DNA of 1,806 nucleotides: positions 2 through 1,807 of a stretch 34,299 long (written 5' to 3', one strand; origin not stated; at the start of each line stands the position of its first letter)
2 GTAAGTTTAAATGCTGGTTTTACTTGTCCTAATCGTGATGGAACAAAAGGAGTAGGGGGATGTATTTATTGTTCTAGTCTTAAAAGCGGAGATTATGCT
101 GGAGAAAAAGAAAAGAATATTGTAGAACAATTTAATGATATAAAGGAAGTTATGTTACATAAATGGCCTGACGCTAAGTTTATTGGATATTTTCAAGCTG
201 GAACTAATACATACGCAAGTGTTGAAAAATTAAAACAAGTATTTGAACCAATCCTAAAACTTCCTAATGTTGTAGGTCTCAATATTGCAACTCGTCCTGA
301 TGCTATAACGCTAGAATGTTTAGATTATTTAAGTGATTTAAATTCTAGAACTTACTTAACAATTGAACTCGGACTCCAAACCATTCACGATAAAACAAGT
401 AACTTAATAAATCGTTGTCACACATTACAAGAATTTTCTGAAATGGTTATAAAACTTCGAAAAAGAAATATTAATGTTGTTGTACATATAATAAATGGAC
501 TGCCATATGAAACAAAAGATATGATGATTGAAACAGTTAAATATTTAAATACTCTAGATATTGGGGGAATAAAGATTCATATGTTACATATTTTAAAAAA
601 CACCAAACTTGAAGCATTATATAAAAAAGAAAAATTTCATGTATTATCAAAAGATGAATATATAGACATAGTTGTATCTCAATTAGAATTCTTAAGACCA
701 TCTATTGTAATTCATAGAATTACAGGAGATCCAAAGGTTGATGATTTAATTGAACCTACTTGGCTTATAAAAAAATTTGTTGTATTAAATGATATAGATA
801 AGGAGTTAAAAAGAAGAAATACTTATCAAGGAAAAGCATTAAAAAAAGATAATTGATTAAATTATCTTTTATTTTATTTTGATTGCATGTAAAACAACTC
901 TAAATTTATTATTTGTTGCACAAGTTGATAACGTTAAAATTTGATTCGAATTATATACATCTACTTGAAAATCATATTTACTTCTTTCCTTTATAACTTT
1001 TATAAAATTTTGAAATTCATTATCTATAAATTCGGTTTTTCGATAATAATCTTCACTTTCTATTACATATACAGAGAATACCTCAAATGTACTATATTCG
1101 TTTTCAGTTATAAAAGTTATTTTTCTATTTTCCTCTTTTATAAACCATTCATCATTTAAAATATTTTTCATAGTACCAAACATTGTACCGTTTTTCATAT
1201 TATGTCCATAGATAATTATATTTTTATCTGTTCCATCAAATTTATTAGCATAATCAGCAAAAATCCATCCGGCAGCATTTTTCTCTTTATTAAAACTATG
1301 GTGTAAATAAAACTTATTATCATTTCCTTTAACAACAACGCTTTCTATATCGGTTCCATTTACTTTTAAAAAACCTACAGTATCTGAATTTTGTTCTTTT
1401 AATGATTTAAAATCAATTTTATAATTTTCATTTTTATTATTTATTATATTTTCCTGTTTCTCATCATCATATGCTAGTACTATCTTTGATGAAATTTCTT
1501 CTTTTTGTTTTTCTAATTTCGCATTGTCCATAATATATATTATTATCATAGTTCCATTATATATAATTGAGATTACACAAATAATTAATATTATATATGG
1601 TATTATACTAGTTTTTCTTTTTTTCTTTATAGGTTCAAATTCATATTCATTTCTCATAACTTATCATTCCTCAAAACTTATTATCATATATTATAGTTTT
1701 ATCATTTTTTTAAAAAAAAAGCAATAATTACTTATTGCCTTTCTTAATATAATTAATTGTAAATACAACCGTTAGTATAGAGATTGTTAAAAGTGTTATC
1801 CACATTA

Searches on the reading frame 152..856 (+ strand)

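Call 74: search_protein_families(library=pfam, proteins=[window:152-856:+], max_evalue=0.00001)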
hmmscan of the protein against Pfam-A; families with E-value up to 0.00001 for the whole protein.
window:152-856:+ (234 aa): 2 families
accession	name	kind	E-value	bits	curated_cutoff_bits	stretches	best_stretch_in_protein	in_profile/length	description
PF16199.10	Radical_SAM_C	-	2.9e-29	101.4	31.9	1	139-221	3-85/85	Radical_SAM C-terminal domain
PF04055.27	Radical_SAM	-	6.3e-11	43.2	29.5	1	37-132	74-166/166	Radical SAM superfamily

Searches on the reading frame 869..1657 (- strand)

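Call 74: search_protein_families(library=pfam, proteins=[window:869-1657:-], max_evalue=0.00001)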
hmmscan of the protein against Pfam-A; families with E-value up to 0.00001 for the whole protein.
window:869-1657:- (262 aa): 1 family
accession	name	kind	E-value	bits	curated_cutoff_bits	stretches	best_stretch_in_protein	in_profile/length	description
PF04203.18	Sortase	-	3.1e-14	53.2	26.6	1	97-258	1-122/125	Sortase domain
